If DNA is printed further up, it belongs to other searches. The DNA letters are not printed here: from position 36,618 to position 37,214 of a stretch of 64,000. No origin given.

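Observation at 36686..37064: Stand-alone small gene behind a double LexA box: candidate uncharacterised SOS effector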

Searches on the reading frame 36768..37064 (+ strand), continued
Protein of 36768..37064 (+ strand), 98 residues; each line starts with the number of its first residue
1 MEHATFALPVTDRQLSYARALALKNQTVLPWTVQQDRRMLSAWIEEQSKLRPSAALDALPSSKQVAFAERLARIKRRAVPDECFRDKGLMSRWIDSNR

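Call 23: fold_search(model_id=the predicted structure, library=pdb)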
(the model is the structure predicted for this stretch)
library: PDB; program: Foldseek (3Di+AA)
matches with E <= 10: 26; with E <= 0.001: 0
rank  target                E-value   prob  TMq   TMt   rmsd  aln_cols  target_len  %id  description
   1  6smo_A                4.0e+00  0.08  0.24  0.32  10.1        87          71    9  AntDE:AntF (apo): type II PKS acyl-carrier protein in complex with its ketosynthase bound to the hexaketide (released 2020-05-27)
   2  3ejb_C                4.0e+00  0.06  0.24  0.29  12.6        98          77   10  Crystal Structure of P450BioI in complex with tetradecanoic acid ligated Acyl Carrier Protein (released 2008-10-07)
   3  4loc_B                4.2e+00  0.05  0.23  0.07   9.3        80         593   15  Structure of the carboxyl transferase domain from Rhizobium etli pyruvate carboxylase with oxamate and biotin (released 2014-09-10)
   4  8tfu_A                4.8e+00  0.07  0.20  0.28  16.2        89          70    9  Structure of Red beta C-terminal domain in complex with SSB C-terminal peptide, Form 1 (released 2024-03-13)
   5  4ihh_J                4.8e+00  0.06  0.24  0.29  12.1        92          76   10  Chasing Acyl Carrier Protein Through a Catalytic Cycle of Lipid A Production (released 2013-11-13)
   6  3tw6_B                4.8e+00  0.04  0.26  0.05  10.8        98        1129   11  Structure of Rhizobium etli pyruvate carboxylase T882A with the allosteric activator, acetyl coenzyme-A (released 2011-10-19)
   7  6m3d_C                5.7e+00  0.04  0.24  0.22  10.6       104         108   13  X-ray crystal structure of tandemly connected engrailed homeodomains (EHD) with R53A mutations and DNA complex (released 2020-09-16)
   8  1ovn_B                5.7e+00  0.02  0.18  0.09  14.4        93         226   16  Crystal Structure and Functional Analysis of Drosophila Wind-- a PDI-Related Protein (released 2004-02-24)
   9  2p7v_A                5.7e+00  0.01  0.20  0.14  20.2       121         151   12  Crystal structure of the Escherichia coli regulator of sigma 70, Rsd, in complex with sigma 70 domain 4 (released 2007-08-21)
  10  6sm4_B                6.1e+00  0.06  0.25  0.31  10.7        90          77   12  AntF (apo): type II PKS acyl-carrier protein (released 2020-05-27)
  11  2c0g_B                6.1e+00  0.03  0.19  0.09  13.9        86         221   15  Structure of PDI-related Chaperone, Wind mutant-Y53S (released 2006-08-29)
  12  1ovn_A                6.1e+00  0.03  0.19  0.09  13.7        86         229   16  Crystal Structure and Functional Analysis of Drosophila Wind-- a PDI-Related Protein (released 2004-02-24)
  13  6sm6_A                7.3e+00  0.05  0.25  0.30  12.2        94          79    8  AntF (holo): type II PKS acyl-carrier protein (released 2020-05-27)
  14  2c0f_A                7.3e+00  0.02  0.19  0.09  13.6        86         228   15  Structure of Wind Y53F mutant (released 2006-08-29)
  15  8xjv_Ad               7.8e+00  0.03  0.21  0.20  13.9        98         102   10  Structural basis for the linker histone H5-nucleosome binding and chromatin compaction (released 2024-09-11)
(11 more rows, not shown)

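Call 35: search_dna_similar(query=window:36768-37061:+, collection=plasmids, mode=protein, max_rows=25)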
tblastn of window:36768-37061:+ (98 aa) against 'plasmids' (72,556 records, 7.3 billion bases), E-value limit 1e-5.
Records with a match: 154; places in all: 157; records where one place covers at least 80% of the query: 149.
Best place of each record, by identity: 60-80% 142; <60% 12.
By first word of the organism name: Pseudosulfitobacter 73; Paracoccus 17; Sulfitobacter 10; Gemmobacter 4; Variovorax 4; Celeribacter 3; Roseicitreum 3; Roseinatronobacter 2; Phaeobacter 2; Haematobacter 2; and 27 more.
By predicted mobility (MOB-suite, as given by PLSDB): conjugative 76; non-mobilizable 66; mobilizable 12.
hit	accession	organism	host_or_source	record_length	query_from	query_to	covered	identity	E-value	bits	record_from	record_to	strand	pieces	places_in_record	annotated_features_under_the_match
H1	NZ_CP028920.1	Gemmobacter aquarius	Whole organism,fresh water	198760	1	98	100%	76.5%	5e-46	163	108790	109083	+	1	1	hypothetical protein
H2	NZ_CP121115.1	Roseinatronobacter sp. S2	cell culture,Alkaline Spring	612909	1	98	100%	76.5%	8e-46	163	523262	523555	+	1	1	hypothetical protein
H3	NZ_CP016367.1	Phaeobacter porticola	cell culture,barnacle at wood pile-on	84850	1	98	100%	76.5%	2e-45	162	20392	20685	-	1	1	hypothetical protein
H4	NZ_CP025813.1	Sulfitobacter sp. SK025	Marine surface water,North Sea (surface ...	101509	1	98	100%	76.5%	2e-45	162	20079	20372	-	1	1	hypothetical protein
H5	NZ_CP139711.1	Sulfitobacter sp. OXR-159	Bacterial Culture,hydrothermal vent ...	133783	1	98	100%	76.5%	2e-45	162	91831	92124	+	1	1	hypothetical protein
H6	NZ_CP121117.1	Roseinatronobacter sp. S2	cell culture,Alkaline Spring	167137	1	98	100%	75.5%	4e-45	160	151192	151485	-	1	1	hypothetical protein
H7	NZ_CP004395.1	Celeribacter indicus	-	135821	1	98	100%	75.5%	2e-44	159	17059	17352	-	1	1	hypothetical protein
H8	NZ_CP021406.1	Pacificitalea manganoxidans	cell culture,sediment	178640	1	98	100%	75.5%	5e-43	155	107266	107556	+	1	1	hypothetical protein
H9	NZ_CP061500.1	Roseicitreum antarcticum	Intertidal sediment,Sandy intertidal ...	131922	1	98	100%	75.5%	1e-42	154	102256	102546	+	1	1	hypothetical protein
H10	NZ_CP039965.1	Pseudorhodobacter turbinis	single bacterial isolate,Turban shell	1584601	1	98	100%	75.5%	2e-41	150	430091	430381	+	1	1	record has no annotation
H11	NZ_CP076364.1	Gemmobacter fulvus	cell culture,Anabaena culture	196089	1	98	100%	74.5%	3e-44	159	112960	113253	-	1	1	hypothetical protein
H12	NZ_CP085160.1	Pseudosulfitobacter sp. DSM 107133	cell culture,Seawater from the North ...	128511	1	98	100%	74.5%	5e-42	152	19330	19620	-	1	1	hypothetical protein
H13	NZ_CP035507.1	Haematobacter massiliensis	single cell,human skin swab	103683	1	98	100%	73.5%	2e-44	159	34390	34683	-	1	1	hypothetical protein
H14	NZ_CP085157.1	Pseudosulfitobacter sp. DSM 107133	cell culture,Seawater from the North ...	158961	1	98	100%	73.5%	3e-42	152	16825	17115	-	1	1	hypothetical protein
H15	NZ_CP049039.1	Pseudohalocynthiibacter aestuariivivens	pure culutre,Seawater recirculating ...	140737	1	98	100%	73.5%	4e-42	152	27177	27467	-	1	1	hypothetical protein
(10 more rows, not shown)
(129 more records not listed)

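Call 37: get_annotated_region(hit=H3, flank=12000)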
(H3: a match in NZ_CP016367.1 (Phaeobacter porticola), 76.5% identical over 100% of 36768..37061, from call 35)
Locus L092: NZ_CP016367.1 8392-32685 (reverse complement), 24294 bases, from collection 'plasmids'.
description: Phaeobacter porticola strain P97 plasmid pP97_c, complete sequence
organism: Phaeobacter porticola (NCBI taxid 1844006)
taxonomy: Bacteria; Pseudomonadota; Alphaproteobacteria; Rhodobacterales; Roseobacteraceae; Phaeobacter; Phaeobacter porticola
host: -; source: cell culture,barnacle at wood pile-on; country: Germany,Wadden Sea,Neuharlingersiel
typing (MOB-suite, as given by PLSDB): mobilizable; replicon rep_cluster_613; relaxase MOBP
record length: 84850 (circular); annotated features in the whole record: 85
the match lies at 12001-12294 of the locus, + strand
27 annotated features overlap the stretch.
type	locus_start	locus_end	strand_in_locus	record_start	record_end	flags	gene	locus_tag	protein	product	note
CDS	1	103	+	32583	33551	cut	-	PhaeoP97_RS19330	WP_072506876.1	sugar ABC transporter permease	-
CDS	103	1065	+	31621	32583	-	-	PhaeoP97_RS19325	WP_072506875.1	carbohydrate ABC transporter permease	GO:0008643 - carbohydrate transport [Evidence IEA]; GO:0055085 - transmembrane transport [Evidence IEA]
CDS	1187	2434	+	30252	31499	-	-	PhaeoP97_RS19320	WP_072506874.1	ABC transporter substrate-binding protein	-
CDS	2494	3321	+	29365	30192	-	-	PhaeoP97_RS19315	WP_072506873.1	metallophosphoesterase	-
CDS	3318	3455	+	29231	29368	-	-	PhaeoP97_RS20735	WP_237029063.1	hypothetical protein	-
CDS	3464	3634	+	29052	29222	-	-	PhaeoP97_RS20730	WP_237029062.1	hypothetical protein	-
CDS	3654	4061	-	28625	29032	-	-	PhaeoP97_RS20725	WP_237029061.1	hypothetical protein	-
CDS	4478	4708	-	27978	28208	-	-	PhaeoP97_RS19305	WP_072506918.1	DUF6429 family protein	-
CDS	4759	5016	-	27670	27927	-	-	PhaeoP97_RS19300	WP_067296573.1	WGR domain-containing protein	-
CDS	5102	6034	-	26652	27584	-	-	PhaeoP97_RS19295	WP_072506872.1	DUF2493 domain-containing protein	-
CDS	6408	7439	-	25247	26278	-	-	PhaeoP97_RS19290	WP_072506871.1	toprim domain-containing protein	-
CDS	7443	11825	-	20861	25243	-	-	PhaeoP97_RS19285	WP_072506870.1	bifunctional class I SAM-dependent methyltransferase/DEAD/DEAH box helicase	-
CDS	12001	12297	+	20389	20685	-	-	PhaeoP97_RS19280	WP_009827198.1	hypothetical protein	-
CDS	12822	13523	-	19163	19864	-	-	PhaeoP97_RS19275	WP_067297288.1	RES family NAD+ phosphorylase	-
CDS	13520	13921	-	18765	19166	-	-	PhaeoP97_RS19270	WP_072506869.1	MbcA/ParS/Xre antitoxin family protein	-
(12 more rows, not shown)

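Call 38: list_cluster_members(proteins=[P0249, P0261, P0270, P0138, P0151, P0240, P0228, P0171])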
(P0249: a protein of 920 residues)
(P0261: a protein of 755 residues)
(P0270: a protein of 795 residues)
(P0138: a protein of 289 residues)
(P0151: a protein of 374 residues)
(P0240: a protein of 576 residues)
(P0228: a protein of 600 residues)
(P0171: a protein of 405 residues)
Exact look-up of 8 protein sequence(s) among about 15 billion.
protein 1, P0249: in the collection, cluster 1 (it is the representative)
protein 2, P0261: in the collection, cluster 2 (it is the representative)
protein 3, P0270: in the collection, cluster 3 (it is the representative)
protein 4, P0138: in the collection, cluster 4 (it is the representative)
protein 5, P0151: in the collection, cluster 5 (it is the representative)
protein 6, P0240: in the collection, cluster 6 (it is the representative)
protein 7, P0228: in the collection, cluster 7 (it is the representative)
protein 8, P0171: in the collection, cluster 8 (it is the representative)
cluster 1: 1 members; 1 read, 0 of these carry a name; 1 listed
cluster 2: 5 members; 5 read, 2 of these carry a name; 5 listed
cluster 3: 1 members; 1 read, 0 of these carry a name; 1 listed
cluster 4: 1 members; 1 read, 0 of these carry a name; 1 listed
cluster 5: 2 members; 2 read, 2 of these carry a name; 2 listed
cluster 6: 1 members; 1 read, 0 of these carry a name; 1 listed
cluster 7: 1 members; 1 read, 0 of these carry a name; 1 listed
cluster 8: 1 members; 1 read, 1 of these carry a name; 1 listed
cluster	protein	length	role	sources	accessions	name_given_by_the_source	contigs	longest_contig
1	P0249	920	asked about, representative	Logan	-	-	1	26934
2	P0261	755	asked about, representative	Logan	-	-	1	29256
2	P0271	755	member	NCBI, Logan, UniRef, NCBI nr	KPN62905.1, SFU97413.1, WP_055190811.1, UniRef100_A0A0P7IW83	DNA topoisomerase-3 [Aliiroseovarius crassostreae] | DNA topoisomerase n=1 Tax=Aliiroseovarius crassostreae TaxID=154981 RepID=A0A0P7IW83_9RHOB | DNA topoisomerase [Aliiroseovarius crassostreae]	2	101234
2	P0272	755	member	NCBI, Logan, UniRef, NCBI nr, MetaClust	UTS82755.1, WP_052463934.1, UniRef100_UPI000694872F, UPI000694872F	type IA DNA topoisomerase [Phaeobacter piscinae] | type IA DNA topoisomerase n=1 Tax=Phaeobacter piscinae TaxID=1580596 RepID=UPI000694872F | DNA topoisomerase [Phaeobacter piscinae]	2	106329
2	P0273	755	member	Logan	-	-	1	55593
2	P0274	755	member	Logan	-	-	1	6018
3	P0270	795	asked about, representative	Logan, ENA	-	-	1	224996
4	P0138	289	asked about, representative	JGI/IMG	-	-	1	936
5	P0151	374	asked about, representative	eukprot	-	TRINITY_DN3005_c0_g1_i1.p1 TRINITY_DN3005_c0_g1~~TRINITY_DN3005_c0_g1_i1.p1 ORF ...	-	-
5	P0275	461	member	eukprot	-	TRINITY_DN3005_c0_g1_i2.p1 TRINITY_DN3005_c0_g1~~TRINITY_DN3005_c0_g1_i2.p1 ORF ...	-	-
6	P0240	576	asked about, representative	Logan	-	-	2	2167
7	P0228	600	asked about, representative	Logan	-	-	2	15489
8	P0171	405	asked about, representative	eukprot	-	CAMPEP_0168399716 /NCGR_PEP_ID=MMETSP0228-20121227/22230_1 /TAXON_ID=133427 ...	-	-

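Call 43: search_protein_families(library=phrogs, proteins=[window:36768-37061:+, P0138, P0261], max_evalue=0.1)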
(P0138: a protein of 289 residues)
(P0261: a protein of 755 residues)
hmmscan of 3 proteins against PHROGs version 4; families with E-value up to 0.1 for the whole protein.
window:36768-37061:+ (98 aa): 1 family
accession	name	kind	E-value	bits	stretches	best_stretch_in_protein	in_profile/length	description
phrog_38145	-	unknown function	0.016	15.8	1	4-46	89-131/204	-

P0138 (289 aa): 5 families
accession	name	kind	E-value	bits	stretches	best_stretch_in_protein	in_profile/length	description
phrog_987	-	unknown function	1.7e-08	35.6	0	105-122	3-20/66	-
phrog_36718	-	unknown function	0.00078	20.7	0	50-61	9-20/64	-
phrog_4322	-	head and packaging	0.003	18.6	0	112-131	61-80/82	virion structural protein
phrog_6680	-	unknown function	0.0092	16.9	0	157-180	19-42/78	-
phrog_7082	-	unknown function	0.022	16.1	0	180-228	18-62/130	-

P0261 (755 aa): 1 family
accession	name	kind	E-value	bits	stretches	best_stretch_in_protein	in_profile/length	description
phrog_13226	-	unknown function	1.6e-108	365.2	1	6-638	4-645/726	-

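Call 44: search_solved_structures(query=A1, max_evalue=10, show_alignments=2)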
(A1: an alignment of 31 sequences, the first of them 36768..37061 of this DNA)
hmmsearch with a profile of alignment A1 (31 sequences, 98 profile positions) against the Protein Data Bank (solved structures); distinct sequences matched with E-value up to 10: 0.

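Call 47: find_encoding_contigs(protein=P0002, flank=3000, max_places=2)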
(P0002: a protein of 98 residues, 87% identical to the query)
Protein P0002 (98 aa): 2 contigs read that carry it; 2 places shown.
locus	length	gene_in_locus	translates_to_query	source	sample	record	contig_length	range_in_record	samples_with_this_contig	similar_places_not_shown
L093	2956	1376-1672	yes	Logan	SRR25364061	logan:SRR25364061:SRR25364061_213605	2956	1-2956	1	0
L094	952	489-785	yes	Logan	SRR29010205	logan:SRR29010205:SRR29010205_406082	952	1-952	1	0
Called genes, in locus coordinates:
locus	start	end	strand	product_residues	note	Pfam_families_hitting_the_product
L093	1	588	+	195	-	?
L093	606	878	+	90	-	PF03795:YCII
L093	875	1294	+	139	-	PF01878:EVE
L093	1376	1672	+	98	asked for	-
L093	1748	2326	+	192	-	PF16867:DMSP_lyase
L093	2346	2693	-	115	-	-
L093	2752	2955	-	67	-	?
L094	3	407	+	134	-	?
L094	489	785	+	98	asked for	-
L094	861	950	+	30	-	?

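Call 48: find_encoding_contigs(protein=P0006, flank=4000, max_places=2)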
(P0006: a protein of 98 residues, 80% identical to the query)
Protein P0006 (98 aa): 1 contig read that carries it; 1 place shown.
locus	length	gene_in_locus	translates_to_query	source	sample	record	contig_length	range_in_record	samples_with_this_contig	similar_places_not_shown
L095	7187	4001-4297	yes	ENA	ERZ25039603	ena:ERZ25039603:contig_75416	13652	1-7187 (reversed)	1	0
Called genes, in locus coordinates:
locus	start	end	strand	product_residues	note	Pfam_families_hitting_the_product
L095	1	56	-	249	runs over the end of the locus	-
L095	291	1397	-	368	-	PF13871:Helicase_C_4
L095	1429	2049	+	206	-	-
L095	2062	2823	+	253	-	-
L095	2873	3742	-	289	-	-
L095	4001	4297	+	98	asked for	-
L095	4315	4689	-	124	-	PF08843:AbiEii (weak)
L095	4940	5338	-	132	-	PF08843:AbiEii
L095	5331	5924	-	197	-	PF19570:DUF6088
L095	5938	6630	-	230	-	-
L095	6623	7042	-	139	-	-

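Call 49: find_encoding_contigs(protein=P0008, flank=3000, max_places=2)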
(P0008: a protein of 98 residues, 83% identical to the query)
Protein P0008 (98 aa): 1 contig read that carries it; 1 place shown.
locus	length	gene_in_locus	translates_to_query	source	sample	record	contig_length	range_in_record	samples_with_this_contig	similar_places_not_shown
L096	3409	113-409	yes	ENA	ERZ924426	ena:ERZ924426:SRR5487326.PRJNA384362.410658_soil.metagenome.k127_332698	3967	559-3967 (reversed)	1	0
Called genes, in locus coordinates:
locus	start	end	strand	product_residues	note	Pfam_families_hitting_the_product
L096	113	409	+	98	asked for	-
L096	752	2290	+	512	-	PF00665:rve (weak), PF22483:Mu-transpos_C_2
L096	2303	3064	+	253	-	PF01695:IstB_IS21, PF13481:AAA_25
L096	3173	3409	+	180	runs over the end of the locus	-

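Call 54: search_dna_similar(query=P0149, collection=plasmids, mode=protein, max_rows=25, max_evalue=1e-8)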
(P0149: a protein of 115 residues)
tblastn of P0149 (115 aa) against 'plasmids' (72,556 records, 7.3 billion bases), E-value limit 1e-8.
Records with a match: 148; places in all: 149; records where one place covers at least 80% of the query: 101.
Best place of each record, by identity: 60-80% 21; <60% 127.
By first word of the organism name: Pseudosulfitobacter 73; Paracoccus 17; Sulfitobacter 10; Gemmobacter 4; Celeribacter 3; Roseicitreum 3; Actibacterium 2; Roseinatronobacter 2; Roseovarius 2; Neotabrizicola 2; and 25 more.
By predicted mobility (MOB-suite, as given by PLSDB): conjugative 76; non-mobilizable 60; mobilizable 12.
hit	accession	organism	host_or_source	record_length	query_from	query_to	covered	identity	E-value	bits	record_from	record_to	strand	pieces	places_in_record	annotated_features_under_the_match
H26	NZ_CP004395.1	Celeribacter indicus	-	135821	2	112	97%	55.0%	2e-28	114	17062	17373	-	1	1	hypothetical protein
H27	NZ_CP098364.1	Paracoccus sp. TOH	cell cuture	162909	6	112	93%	56.1%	3e-26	108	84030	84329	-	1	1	hypothetical protein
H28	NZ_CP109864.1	Paracoccus aminovorans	bacteria,human fecal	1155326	8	112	91%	57.1%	4e-25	104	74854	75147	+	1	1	record has no annotation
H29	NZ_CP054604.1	Pseudosulfitobacter pseudonitzschiae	surface sea water,shallow sea, symbosis ...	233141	4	112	95%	55.0%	1e-26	108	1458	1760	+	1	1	hypothetical protein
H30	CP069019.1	Pseudosulfitobacter pseudonitzschiae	Skeletonema menzelii,The surface ...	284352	4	112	95%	55.0%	1e-26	108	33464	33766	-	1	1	hypothetical protein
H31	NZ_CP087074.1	Pseudosulfitobacter pseudonitzschiae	Mediolabrus comicus,The surface ...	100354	4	112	95%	55.0%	3e-26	107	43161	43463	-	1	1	hypothetical protein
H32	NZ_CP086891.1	Pseudosulfitobacter pseudonitzschiae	Skeletonema costatum,The surface ...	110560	4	112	95%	55.0%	3e-26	107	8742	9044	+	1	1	hypothetical protein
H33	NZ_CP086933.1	Pseudosulfitobacter pseudonitzschiae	Skeletonema costatum,The surface ...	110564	4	112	95%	55.0%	3e-26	107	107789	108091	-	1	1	hypothetical protein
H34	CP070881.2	Pseudosulfitobacter pseudonitzschiae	Skeletonema costatum,The surface ...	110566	4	112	95%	55.0%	3e-26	107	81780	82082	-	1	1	hypothetical protein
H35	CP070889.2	Pseudosulfitobacter pseudonitzschiae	Skeletonema costatum,The surface ...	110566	4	112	95%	55.0%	3e-26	107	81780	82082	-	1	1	hypothetical protein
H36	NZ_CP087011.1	Pseudosulfitobacter pseudonitzschiae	Mediolabrus comicus,The surface ...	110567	4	112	95%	55.0%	3e-26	107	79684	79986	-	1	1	hypothetical protein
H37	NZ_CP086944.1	Pseudosulfitobacter pseudonitzschiae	Skeletonema costatum,The surface ...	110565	4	112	95%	55.0%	3e-26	107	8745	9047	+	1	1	hypothetical protein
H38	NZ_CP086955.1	Pseudosulfitobacter pseudonitzschiae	Skeletonema costatum,The surface ...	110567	4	112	95%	55.0%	3e-26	107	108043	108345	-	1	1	hypothetical protein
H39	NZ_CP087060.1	Pseudosulfitobacter pseudonitzschiae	Mediolabrus comicus,The surface ...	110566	4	112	95%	55.0%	3e-26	107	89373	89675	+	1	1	hypothetical protein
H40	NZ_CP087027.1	Pseudosulfitobacter pseudonitzschiae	Mediolabrus comicus,The surface ...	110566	4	112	95%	55.0%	3e-26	107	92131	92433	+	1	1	hypothetical protein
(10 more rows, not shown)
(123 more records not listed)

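Call 55: search_dna_similar(query=P0156, collection=plasmids, mode=protein, max_rows=15, max_evalue=1e-8)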
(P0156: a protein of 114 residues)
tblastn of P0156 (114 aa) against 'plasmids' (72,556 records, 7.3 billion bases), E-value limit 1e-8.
Records with a match: 147; places in all: 149; records where one place covers at least 80% of the query: 118.
Best place of each record, by identity: 60-80% 5; <60% 142.
By first word of the organism name: Pseudosulfitobacter 73; Paracoccus 17; Sulfitobacter 10; Gemmobacter 4; Roseicitreum 3; Celeribacter 3; Sagittula 2; Pukyongiella 2; Actibacterium 2; Roseovarius 2; and 24 more.
By predicted mobility (MOB-suite, as given by PLSDB): conjugative 75; non-mobilizable 60; mobilizable 12.
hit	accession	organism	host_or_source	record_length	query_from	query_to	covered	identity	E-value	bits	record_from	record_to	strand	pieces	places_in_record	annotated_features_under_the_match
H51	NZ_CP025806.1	Sulfitobacter sp. SK012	Marine Sediment,North Sea (sediment)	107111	1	114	100%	78.1%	4e-56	193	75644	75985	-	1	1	hypothetical protein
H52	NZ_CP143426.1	Roseobacter litoralis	Fucus vesiculosus var. spiralis,cell ...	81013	18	113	84%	70.8%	7e-40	147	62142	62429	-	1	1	hypothetical protein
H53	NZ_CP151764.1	Yoonia sp. SS1-5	cell culture,Marine algae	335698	18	113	84%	67.7%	8e-40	147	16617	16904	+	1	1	hypothetical protein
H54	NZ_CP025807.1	Sulfitobacter sp. SK012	Marine Sediment,North Sea (sediment)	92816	6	113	95%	59.3%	1e-36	137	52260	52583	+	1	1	hypothetical protein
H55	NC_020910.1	Octadecabacter arcticus 238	150 km offshore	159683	19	113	83%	63.2%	2e-35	134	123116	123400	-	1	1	hypothetical protein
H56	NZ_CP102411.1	Ruegeria sp. YS9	seaweed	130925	3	114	98%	50.0%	3e-27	111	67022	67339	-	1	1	hypothetical protein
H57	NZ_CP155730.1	Sagittula stellata E-37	Pure Culture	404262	24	114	80%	56.0%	8e-23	98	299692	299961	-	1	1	hypothetical protein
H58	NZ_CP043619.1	Pukyongiella litopenaei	Penaeus vannamei (shrimp),cultured ...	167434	11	114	91%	48.1%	3e-26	107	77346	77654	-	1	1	hypothetical protein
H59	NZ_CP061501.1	Roseicitreum antarcticum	Intertidal sediment,Sandy intertidal ...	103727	12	114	90%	47.6%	4e-23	99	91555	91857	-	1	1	hypothetical protein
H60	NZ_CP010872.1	Actibacterium sp. EMB200-NS6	cell culture,oil contaminated tidal flat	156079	11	114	91%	47.1%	2e-25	106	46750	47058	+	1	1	hypothetical protein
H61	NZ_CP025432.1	Paracoccus zhejiangensis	single cell,sludge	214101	6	114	96%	44.0%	6e-24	101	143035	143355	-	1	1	hypothetical protein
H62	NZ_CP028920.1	Gemmobacter aquarius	Whole organism,fresh water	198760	24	114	80%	52.7%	8e-26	107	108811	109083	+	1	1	hypothetical protein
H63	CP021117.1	Aestuarium zhoushanense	pure culture,tidal flat sample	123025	22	114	82%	50.5%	2e-25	105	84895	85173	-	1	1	hypothetical protein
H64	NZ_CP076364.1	Gemmobacter fulvus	cell culture,Anabaena culture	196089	12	114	90%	45.6%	7e-25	104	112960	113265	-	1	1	hypothetical protein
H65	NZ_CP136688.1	Sulfitobacter sp. LC.270.F.C4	Macrocystis pyrifera gametophyte,Whole ...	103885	12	114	90%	45.6%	1e-22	98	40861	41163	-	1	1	hypothetical protein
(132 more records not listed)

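Call 56: search_dna_similar(query=P0175, collection=plasmids, mode=protein, max_rows=12, max_evalue=1e-8)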
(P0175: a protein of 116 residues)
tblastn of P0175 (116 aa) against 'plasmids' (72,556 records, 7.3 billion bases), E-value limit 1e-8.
Records with a match: 142; places in all: 143; records where one place covers at least 80% of the query: 29.
Best place of each record, by identity: <60% 142.
By first word of the organism name: Pseudosulfitobacter 73; Paracoccus 17; Sulfitobacter 10; Gemmobacter 4; Celeribacter 3; Roseicitreum 3; Roseovarius 2; Actibacterium 2; Pukyongiella 2; Haematobacter 2; and 21 more.
By predicted mobility (MOB-suite, as given by PLSDB): conjugative 72; non-mobilizable 58; mobilizable 12.
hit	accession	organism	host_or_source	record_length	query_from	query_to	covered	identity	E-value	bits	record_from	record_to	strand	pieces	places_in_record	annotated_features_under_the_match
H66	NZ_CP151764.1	Yoonia sp. SS1-5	cell culture,Marine algae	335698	17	113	84%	57.7%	3e-20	91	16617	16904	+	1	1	hypothetical protein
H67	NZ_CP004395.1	Celeribacter indicus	-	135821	3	114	97%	50.0%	6e-16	79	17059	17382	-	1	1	hypothetical protein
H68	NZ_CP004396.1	Celeribacter indicus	-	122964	4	114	96%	49.5%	4e-14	74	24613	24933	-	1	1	hypothetical protein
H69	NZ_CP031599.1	Roseovarius indicus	pure culture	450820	4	114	96%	49.5%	4e-14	74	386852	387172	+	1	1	hypothetical protein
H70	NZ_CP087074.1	Pseudosulfitobacter pseudonitzschiae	Mediolabrus comicus,The surface ...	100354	25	114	78%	59.1%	4e-15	77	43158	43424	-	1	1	hypothetical protein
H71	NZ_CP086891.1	Pseudosulfitobacter pseudonitzschiae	Skeletonema costatum,The surface ...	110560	25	114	78%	59.1%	4e-15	77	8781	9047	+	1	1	hypothetical protein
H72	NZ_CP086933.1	Pseudosulfitobacter pseudonitzschiae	Skeletonema costatum,The surface ...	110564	25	114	78%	59.1%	4e-15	77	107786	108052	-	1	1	hypothetical protein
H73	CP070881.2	Pseudosulfitobacter pseudonitzschiae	Skeletonema costatum,The surface ...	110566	25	114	78%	59.1%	4e-15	77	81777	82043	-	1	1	hypothetical protein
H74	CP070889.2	Pseudosulfitobacter pseudonitzschiae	Skeletonema costatum,The surface ...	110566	25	114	78%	59.1%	4e-15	77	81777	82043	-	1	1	hypothetical protein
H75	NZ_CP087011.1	Pseudosulfitobacter pseudonitzschiae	Mediolabrus comicus,The surface ...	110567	25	114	78%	59.1%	4e-15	77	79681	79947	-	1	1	hypothetical protein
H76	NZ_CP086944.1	Pseudosulfitobacter pseudonitzschiae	Skeletonema costatum,The surface ...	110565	25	114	78%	59.1%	4e-15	77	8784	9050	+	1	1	hypothetical protein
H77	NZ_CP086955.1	Pseudosulfitobacter pseudonitzschiae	Skeletonema costatum,The surface ...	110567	25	114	78%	59.1%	4e-15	77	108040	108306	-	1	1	hypothetical protein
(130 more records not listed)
